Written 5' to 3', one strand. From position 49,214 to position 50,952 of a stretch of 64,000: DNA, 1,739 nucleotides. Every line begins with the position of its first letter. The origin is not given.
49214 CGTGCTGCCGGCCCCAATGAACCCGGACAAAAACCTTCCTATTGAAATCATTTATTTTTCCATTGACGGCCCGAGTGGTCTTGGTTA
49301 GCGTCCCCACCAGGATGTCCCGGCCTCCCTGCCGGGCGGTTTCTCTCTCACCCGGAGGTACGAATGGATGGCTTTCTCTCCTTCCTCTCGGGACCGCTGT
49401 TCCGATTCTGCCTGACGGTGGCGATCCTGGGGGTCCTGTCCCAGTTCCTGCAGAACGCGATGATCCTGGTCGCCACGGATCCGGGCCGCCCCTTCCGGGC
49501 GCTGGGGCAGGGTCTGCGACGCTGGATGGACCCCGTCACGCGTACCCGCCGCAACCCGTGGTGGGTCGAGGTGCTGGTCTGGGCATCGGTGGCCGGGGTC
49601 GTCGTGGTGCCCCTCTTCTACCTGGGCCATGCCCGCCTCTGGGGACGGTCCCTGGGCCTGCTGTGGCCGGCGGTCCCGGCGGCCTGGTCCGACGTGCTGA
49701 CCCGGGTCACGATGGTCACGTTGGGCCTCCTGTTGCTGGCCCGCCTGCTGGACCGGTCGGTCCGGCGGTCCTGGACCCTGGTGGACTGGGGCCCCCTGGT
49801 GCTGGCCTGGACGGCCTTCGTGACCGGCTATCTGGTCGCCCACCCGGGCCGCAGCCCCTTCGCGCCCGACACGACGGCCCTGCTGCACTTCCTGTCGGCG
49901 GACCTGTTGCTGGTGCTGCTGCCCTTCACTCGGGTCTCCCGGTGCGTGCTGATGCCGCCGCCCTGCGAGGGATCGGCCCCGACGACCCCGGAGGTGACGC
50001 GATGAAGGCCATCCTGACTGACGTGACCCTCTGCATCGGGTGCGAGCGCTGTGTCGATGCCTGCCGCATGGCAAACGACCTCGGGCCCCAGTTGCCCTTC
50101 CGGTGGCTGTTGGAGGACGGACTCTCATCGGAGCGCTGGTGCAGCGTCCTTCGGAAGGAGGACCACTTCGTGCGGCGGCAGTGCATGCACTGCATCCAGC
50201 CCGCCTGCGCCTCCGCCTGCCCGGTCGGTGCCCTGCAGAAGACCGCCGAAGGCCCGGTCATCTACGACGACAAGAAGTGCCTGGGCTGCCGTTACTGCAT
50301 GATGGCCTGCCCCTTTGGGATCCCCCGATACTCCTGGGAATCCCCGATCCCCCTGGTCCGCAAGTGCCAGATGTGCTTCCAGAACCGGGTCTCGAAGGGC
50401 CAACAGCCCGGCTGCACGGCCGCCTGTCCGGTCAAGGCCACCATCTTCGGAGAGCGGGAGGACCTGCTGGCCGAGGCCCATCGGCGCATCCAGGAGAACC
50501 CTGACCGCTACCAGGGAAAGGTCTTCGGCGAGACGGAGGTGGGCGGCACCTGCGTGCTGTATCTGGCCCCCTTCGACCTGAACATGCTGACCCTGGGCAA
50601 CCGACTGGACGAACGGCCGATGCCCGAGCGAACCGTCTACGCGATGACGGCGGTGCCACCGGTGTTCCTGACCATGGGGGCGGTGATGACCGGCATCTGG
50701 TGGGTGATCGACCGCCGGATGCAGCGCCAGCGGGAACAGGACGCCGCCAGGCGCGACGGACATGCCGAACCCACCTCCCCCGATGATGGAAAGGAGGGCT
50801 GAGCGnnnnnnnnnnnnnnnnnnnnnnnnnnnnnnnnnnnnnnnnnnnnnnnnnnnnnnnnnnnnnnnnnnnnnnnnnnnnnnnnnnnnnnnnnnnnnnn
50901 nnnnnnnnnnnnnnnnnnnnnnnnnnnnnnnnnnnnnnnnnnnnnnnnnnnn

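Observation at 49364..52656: Three-gene respiratory module: small haem-b-like membrane protein, HybA-like 4Fe-4S subunit and an NrfD subunit fused to a hexahaem cytochrome c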

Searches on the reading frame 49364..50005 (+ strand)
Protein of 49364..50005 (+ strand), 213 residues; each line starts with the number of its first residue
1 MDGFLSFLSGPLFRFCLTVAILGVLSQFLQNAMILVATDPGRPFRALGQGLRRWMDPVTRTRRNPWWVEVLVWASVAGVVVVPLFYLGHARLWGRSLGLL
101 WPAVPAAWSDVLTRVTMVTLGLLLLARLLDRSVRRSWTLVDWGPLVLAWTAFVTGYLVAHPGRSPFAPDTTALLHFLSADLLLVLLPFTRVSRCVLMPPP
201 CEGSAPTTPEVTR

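Call 6: search_protein_families(library=pfam, proteins=[window:49364-50005:+], max_evalue=0.01)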
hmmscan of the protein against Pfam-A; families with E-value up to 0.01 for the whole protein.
window:49364-50005:+ (213 aa): 0 families

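Call 7: search_protein_families(library=ncbifam, proteins=[window:49364-50005:+], max_evalue=0.01)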
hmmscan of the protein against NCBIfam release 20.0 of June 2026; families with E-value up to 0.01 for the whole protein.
window:49364-50005:+ (213 aa): 3 families
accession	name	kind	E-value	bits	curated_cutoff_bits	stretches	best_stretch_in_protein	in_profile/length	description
NF045723.1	memb_anch_TmcC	equivalog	1.5e-22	80.1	240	1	4-197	3-198/218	TmcC family electron transfer complex membrane anchor subunit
NF045716.1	sulf_resp_HmcE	equivalog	2.6e-19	69.8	275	1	6-196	3-199/226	sulfate respiration complex protein HmcE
NF040594.1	CPBP_fam_MrtC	equivalog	0.00023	21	195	1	28-120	32-127/221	myxosortase MrtC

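Call 50: find_homologous_proteins(query=window:49364-50002:+, max_evalue=0.001)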
Query window:49364-50002:+ (213 aa): 25 proteins with E <= 0.001 among 7825 candidates.
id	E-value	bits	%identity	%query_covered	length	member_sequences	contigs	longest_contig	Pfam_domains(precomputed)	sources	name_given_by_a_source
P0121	2.5e-122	425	90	100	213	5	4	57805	-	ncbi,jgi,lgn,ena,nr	ncbi:hypothetical protein KBD49_06485 [Myxococcota bacterium]|jgi:uncharacterized membrane protein Y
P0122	3.4e-113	395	85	100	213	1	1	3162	-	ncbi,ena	-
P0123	1.5e-102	360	81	98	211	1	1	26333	-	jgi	-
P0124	6.2e-80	286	66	99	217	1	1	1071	-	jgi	jgi:hypothetical protein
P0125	4.5e-67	244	56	100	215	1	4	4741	-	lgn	-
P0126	9.9e-66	239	54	99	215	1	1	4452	-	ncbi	-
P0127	1.3e-65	239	54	99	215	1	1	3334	-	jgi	jgi:hypothetical protein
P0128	1.1e-64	236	52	100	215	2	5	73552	-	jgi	jgi:nitrate reductase gamma subunit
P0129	8.0e-63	230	53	99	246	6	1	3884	-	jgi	jgi:hypothetical protein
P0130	2.1e-62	229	53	100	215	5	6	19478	-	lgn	-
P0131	1.3e-60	223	54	100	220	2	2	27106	-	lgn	-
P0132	3.4e-60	221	52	100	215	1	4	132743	-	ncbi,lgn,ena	-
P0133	3.8e-60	221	54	100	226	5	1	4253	-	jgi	jgi:hypothetical protein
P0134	3.2e-59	218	51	99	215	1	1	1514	-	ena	-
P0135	1.2e-58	216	52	100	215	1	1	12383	-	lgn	-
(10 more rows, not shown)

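Call 81: predict_structure(alignment_id=A6)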
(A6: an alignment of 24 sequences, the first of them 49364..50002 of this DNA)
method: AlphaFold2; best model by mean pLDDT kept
length: 213 residues; sequences in the alignment: 24
mean_pLDDT: 85.0   pTM: 0.81
mean pLDDT of the five models: 85.0, 81.5, 80.3, 80.1, 79.3
residues with pLDDT >= 90: 104; 70-90: 82; 50-70: 14; < 50: 13
segments of 3 or more residues with pLDDT < 50: 201-213
pLDDT, mean of each block of 10 residues (from residue 1): 92 92 90 86 89 75 81 92 84 79 89 97 96 88 94 95 94 96 88 63 42 37
secondary structure, 60 per line:
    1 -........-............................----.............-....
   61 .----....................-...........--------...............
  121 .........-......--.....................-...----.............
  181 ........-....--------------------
elements in order: H2-9 H11-38 H43-55 H57-61 H66-85 H87-97 H106-129 H131-136 H139-159 H168-188 H190-193

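Call 83: fold_search(model_id=the predicted structure, library=pdb)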
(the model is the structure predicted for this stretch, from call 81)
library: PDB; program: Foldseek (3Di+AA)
matches with E <= 10: 240; with E <= 0.001: 0
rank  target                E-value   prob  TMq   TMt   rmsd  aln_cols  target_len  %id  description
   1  1y5i_C                8.7e-02  0.99  0.46  0.45   8.9       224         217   18  The crystal structure of the NarGHI mutant NarI-K86A (released 2005-03-08)
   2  1siw_C                1.2e-01  0.99  0.47  0.46   9.5       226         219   17  Crystal structure of the apomolybdo-NarGHI (released 2004-06-08)
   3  1y5l_C                2.1e-01  0.98  0.45  0.46  10.1       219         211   18  The crystal structure of the NarGHI mutant NarI-H66Y (released 2005-03-08)
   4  3ir5_C                2.2e-01  0.98  0.48  0.46   9.7       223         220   16  Crystal structure of NarGHI mutant NarG-H49C (released 2010-01-05)
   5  3egw_C                2.3e-01  0.98  0.47  0.45  10.6       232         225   14  The crystal structure of the NarGHI mutant NarH - C16A (released 2010-03-02)
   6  3ir6_C                2.7e-01  0.97  0.47  0.45  10.1       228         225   16  Crystal structure of NarGHI mutant NarG-H49S (released 2010-01-05)
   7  1q16_C                3.2e-01  0.98  0.49  0.47   8.2       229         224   15  Crystal structure of Nitrate Reductase A, NarGHI, from Escherichia coli (released 2003-10-07)
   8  1y4z_C                5.1e-01  0.85  0.42  0.41  11.1       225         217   13  The crystal structure of Nitrate Reductase A, NarGHI, in complex with the Q-site inhibitor pentachlorophenol (released 2005-03-08)
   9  9m0d_R                8.6e-01  0.23  0.28  0.24  17.5       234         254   12  Cryo-EM structure of neurotensin receptor 1 in complex with beta-arrestin 1 (released 2025-04-09)
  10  3tdr_C                1.0e+00  0.08  0.15  0.13  16.6       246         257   11  Crystal structure of HSC at pH 7.5 (released 2012-03-07)
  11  9p88_R                1.1e+00  0.16  0.25  0.21  16.8       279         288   11  NTSR1-G11-NTS(8-13) Complex in the Non-Canonical, AHD Open State (NC-Open-Apo) (released 2026-03-25)
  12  4buo_A                1.2e+00  0.25  0.32  0.25  16.2       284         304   10  High Resolution Structure of Thermostable Agonist-bound Neurotensin Receptor 1 Mutant without Lysozyme Fusion (released 2014-01-29)
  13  8x61_D                1.4e+00  0.12  0.19  0.23  14.1       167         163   12  Cryo-EM structure of ATP-bound FtsE(E163Q)X (released 2024-05-08)
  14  8jcw_3                1.5e+00  0.23  0.32  0.11  17.4       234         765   11  Cryo-EM structure of mGlu2-mGlu3 heterodimer in presence of LY341495 and NAM563 (dimerization mode I) (released 2023-06-21)
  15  6xr2_F                1.5e+00  0.13  0.20  0.22  13.7       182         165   14  Computationally designed right-handed alpha/alpha homotrimeric toroid with 3 repeats per subunit (released 2021-07-14)
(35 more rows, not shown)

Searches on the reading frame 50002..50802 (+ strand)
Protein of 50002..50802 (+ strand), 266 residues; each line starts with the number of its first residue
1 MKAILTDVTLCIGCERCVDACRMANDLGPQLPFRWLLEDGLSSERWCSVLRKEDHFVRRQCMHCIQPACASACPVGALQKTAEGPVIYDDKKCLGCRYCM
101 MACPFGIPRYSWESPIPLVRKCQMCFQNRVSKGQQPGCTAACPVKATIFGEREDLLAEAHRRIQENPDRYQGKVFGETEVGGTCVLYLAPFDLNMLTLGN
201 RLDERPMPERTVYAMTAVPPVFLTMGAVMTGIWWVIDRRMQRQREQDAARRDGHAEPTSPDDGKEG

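Call 6: search_protein_families(library=pfam, proteins=[window:50002-50802:+], max_evalue=0.01)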
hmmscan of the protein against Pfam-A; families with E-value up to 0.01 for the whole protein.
window:50002-50802:+ (266 aa): 12 families
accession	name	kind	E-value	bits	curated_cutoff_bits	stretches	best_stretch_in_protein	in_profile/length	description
PF13247.11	Fer4_11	-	7e-21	74.7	26.2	1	56-152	5-100/100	4Fe-4S dicluster domain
PF13237.11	Fer4_10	-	3.1e-09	37.1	25.5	1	86-143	2-53/53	4Fe-4S dicluster domain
PF13187.11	Fer4_9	-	1.6e-08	34.8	27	2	92-146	1-51/52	4Fe-4S dicluster domain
PF12838.12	Fer4_7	-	3.3e-08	34.3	27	2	60-107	1-52/52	4Fe-4S dicluster domain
PF00037.32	Fer4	-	2.1e-07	30.9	21.1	2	86-107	1-22/24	4Fe-4S binding domain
PF12797.12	Fer4_2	-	7.5e-07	29.2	24.5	2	85-105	2-22/22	4Fe-4S binding domain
PF12837.12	Fer4_6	-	1e-06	28.8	25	1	87-107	3-23/24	4Fe-4S binding domain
PF12798.12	Fer4_3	-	3.7e-05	24.7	27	0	93-107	1-15/15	4Fe-4S binding domain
PF25160.1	LdpA_Fe-S-bd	-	7.9e-05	22.8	27.6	0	63-106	4-41/49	LdpA Fe-S cluster-binding domain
PF14697.11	Fer4_21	-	0.00027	21.4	35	1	59-105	6-53/59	4Fe-4S dicluster domain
PF12800.12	Fer4_4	-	0.0056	17.4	24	0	10-23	3-16/17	4Fe-4S binding domain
PF13484.11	Fer4_16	-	0.006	17.8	30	0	92-105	52-65/66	4Fe-4S double cluster binding domain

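Call 7: search_protein_families(library=ncbifam, proteins=[window:50002-50802:+], max_evalue=0.01)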
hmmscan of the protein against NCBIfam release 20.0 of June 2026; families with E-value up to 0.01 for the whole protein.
window:50002-50802:+ (266 aa): 41 families (the best 25 are shown)
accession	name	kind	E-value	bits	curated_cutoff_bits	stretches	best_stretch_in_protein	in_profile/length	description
NF045715.1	sulf_resp_HmcB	equivalog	4.1e-70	236.3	420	1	2-247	37-294/307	sulfate respiration complex iron-sulfur protein HmcB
NF008134.0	PRK10882.1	equivalog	2.1e-60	204.5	263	1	4-248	41-324/329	hydrogenase 2 operon protein HybA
TIGR01582.1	FDH-beta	equivalog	1.7e-34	119.3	334.7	1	3-191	23-223/283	formate dehydrogenase subunit beta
TIGR03149.1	cyt_nit_nrfC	equivalog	9.2e-30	103.7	377.6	1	3-191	40-218/225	cytochrome c nitrite reductase Fe-S protein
TIGR02951.1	DMSO_dmsB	equivalog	2.2e-29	102.6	214.1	1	6-156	6-157/161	DMSO/selenate family reductase complex B subunit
NF045797.1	DsrO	equivalog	1.4e-24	86.8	200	1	4-168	46-218/235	sulfate reduction electron transfer complex DsrMKJOP subunit DsrO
NF038355.1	FDH3_beta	equivalog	1.5e-22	80.5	240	1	4-125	5-121/180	formate dehydrogenase FDH3 subunit beta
NF011569.0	PRK14993.1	equivalog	2.3e-21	76.3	416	1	3-169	45-205/244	tetrathionate reductase subunit TtrB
TIGR03478.1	DMSO_red_II_bet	subfamily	5.3e-20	71.6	480.7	1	56-164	126-232/321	DMSO reductase family type II enzyme, iron-sulfur subunit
NF041715.1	arsenate_red_ArrB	equivalog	2.6e-19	69.7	450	2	5-114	6-110/233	arsenate respiratory reductase iron-sulfur subunit ArrB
NF042979.1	EthbenzDh_ebdB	equivalog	2.8e-17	62.6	740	1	56-165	148-255/354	ethylbenzene dehydrogenase subunit beta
NF009408.0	PRK12769.1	equivalog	5.4e-17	61.2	1003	1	3-164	4-159/659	formate-dependent uric acid utilization protein AegA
NF009451.0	PRK12809.1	equivalog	2.8e-16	58.9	1154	1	2-147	3-134/639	formate-dependent uric acid utilization protein YgfT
NF041782.1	mnquin_red_QrcC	equivalog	3.5e-15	56.3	400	1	5-115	4-123/239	menaquinone reductase iron-sulfur cluster-binding subunit QrcC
TIGR01660.1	narH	equivalog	7.4e-15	54.3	524.05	1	57-145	179-265/492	nitrate reductase subunit beta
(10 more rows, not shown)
